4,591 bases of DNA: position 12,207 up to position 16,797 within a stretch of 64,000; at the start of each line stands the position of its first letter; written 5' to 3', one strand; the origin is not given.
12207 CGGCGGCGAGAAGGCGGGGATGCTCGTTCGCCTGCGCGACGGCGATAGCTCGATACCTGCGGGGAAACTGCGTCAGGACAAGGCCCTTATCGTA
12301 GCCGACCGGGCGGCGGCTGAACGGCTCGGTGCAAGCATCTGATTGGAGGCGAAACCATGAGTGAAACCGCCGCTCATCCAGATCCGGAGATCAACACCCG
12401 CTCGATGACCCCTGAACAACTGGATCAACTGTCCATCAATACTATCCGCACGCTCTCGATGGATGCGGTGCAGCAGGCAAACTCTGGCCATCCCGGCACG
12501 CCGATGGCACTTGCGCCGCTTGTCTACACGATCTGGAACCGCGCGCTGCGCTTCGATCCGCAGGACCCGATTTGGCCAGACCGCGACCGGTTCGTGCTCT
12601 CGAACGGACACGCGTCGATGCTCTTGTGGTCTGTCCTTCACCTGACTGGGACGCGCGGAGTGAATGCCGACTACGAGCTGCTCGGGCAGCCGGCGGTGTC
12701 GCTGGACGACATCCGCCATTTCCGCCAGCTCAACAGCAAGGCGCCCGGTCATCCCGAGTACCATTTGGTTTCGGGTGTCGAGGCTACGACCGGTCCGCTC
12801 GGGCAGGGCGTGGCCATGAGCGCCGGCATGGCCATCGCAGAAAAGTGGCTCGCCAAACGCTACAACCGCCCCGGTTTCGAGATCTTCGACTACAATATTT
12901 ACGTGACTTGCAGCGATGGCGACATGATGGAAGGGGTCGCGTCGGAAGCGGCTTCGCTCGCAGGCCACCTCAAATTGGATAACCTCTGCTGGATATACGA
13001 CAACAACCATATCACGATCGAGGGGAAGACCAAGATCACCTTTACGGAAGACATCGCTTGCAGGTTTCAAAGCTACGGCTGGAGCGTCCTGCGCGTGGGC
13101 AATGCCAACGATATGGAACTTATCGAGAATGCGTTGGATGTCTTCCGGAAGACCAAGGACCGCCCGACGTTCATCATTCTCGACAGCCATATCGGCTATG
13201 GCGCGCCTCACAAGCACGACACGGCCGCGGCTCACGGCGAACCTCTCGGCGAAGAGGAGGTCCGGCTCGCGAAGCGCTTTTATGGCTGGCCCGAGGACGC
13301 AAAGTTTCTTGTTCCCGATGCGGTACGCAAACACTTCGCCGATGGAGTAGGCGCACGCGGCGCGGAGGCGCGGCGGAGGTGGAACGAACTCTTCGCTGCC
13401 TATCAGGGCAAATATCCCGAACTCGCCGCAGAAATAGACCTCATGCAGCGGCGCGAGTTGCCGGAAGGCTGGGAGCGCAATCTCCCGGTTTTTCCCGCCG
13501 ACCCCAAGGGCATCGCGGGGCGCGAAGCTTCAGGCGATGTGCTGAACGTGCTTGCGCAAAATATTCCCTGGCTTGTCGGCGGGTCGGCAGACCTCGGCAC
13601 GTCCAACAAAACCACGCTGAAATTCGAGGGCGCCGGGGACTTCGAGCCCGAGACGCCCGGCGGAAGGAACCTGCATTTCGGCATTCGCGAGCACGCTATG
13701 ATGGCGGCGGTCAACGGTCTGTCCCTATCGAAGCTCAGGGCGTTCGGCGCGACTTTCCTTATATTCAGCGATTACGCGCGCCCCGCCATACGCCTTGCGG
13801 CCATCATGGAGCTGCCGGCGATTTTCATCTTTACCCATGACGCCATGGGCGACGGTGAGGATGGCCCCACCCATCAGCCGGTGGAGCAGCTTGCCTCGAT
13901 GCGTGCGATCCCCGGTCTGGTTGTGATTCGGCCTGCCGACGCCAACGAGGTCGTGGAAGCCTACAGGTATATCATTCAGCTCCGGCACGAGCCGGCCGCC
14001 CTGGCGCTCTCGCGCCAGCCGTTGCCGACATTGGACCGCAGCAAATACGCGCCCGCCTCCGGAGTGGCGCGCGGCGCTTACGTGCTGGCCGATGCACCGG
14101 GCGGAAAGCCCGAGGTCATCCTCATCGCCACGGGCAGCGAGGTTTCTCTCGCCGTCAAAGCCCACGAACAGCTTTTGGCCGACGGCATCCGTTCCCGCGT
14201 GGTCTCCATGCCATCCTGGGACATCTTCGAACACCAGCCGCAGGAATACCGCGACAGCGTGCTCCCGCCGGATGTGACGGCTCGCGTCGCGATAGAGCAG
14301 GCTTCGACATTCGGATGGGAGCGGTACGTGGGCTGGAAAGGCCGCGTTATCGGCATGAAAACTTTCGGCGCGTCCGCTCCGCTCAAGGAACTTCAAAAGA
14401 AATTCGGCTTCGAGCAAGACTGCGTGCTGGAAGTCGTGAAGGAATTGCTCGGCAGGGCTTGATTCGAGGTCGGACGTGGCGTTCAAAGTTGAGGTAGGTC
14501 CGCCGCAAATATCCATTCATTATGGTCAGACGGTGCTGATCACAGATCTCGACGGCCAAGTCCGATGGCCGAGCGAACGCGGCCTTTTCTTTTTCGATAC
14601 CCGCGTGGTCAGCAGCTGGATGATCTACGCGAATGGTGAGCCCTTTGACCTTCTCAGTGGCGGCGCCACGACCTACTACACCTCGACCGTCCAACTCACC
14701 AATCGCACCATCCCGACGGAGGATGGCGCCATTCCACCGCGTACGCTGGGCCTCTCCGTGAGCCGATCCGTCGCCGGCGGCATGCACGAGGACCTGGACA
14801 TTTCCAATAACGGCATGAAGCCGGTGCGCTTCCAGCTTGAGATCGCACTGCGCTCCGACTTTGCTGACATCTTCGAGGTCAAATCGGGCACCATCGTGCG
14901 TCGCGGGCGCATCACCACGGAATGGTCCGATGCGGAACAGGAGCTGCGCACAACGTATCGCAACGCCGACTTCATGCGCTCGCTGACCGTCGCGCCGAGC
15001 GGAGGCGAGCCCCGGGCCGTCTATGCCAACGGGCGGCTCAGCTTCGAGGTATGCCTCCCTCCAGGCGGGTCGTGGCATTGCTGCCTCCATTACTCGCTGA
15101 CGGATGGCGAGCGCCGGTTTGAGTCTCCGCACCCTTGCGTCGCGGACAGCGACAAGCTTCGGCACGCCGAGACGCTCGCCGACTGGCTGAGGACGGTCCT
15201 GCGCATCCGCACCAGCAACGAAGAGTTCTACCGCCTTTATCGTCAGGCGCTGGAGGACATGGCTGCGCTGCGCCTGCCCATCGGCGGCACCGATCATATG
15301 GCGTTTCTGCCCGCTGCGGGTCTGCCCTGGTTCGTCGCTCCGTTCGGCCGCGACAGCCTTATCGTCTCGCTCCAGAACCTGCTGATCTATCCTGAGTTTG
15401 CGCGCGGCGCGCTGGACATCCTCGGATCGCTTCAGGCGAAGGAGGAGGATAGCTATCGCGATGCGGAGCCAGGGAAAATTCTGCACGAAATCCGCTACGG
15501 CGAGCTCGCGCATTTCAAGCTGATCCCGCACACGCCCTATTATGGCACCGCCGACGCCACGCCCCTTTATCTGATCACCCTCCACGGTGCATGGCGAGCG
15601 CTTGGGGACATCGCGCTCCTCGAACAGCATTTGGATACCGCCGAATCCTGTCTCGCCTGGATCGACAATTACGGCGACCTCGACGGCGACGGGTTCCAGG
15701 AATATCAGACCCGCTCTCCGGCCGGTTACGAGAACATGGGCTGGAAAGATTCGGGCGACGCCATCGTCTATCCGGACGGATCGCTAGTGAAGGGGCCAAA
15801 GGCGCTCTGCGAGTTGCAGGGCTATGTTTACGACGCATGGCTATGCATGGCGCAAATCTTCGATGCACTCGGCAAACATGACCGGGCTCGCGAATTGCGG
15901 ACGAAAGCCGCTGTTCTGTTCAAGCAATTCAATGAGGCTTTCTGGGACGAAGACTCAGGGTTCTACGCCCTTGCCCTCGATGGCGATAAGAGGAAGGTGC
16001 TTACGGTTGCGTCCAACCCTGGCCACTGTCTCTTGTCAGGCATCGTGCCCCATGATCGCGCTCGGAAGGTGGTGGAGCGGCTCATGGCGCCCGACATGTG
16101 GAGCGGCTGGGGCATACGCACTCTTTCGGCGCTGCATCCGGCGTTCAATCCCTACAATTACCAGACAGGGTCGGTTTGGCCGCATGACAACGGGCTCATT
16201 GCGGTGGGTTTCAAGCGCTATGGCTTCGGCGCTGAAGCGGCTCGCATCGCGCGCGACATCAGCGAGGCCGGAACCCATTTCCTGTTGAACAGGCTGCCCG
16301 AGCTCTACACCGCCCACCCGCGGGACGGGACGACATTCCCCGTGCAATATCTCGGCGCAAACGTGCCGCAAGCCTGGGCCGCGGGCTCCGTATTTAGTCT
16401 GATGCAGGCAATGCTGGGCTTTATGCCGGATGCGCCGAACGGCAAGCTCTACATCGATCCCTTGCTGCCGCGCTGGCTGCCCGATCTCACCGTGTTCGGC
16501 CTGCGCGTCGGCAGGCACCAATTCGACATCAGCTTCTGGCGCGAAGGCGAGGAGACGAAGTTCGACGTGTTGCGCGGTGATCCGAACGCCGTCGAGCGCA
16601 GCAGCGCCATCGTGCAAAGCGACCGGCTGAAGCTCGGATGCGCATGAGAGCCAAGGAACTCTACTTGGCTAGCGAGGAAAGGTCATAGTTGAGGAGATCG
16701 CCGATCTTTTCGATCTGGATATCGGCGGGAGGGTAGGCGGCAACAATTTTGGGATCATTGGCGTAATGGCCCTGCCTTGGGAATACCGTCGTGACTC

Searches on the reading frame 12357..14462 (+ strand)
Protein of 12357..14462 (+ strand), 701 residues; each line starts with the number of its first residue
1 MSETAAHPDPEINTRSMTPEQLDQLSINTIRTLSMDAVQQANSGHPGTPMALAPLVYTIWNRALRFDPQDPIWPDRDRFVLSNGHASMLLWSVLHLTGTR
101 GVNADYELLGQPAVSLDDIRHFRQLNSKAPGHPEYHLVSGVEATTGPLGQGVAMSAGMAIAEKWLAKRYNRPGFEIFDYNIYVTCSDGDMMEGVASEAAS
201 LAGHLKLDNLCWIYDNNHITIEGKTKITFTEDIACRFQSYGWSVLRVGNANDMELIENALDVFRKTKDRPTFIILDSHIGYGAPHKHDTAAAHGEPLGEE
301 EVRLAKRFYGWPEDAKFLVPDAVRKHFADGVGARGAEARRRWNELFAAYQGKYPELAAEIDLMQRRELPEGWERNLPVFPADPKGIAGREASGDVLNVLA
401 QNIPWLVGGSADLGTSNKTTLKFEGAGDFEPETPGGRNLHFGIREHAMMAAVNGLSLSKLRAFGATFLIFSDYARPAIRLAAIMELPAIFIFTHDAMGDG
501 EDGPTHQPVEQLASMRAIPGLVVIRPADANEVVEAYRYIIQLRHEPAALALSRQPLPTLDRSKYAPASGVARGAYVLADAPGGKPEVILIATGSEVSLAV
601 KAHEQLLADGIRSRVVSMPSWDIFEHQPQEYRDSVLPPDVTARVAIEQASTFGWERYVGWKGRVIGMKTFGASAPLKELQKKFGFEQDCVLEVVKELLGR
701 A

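Call 94: search_protein_families(library=pfam, proteins=[window:12357-14462:+], max_evalue=0.0001)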
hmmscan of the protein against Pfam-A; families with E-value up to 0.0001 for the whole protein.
window:12357-14462:+ (701 aa): 4 families
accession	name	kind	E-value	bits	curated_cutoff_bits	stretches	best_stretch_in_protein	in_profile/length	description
PF00456.26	Transketolase_N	-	2.8e-128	428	22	1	23-369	2-334/334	Transketolase, thiamine diphosphate binding domain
PF02779.29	Transket_pyr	-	2.5e-47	161.2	27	1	385-557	2-173/174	Transketolase, pyrimidine binding domain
PF22613.1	Transketolase_C_1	-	3.6e-44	150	27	1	573-685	1-112/113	Transketolase-like TK C-terminal domain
PF02780.25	Transketolase_C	-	4.8e-11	43.1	25.9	1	584-688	9-122/124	Transketolase, C-terminal domain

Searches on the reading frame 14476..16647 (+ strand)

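Call 94: search_protein_families(library=pfam, proteins=[window:14476-16647:+], max_evalue=0.0001)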
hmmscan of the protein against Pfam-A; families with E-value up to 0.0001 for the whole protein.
window:14476-16647:+ (723 aa): 2 families
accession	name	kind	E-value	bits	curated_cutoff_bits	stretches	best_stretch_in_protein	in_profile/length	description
PF14742.11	GDE_N_bis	-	8.8e-49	166.3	22.1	1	15-204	2-193/194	N-terminal domain of (some) glycogen debranching enzymes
PF22422.2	MGH1-like_GH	-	1e-16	61.9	27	1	387-598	121-327/356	Mannosylglycerate hydrolase MGH1-like glycoside hydrolase domain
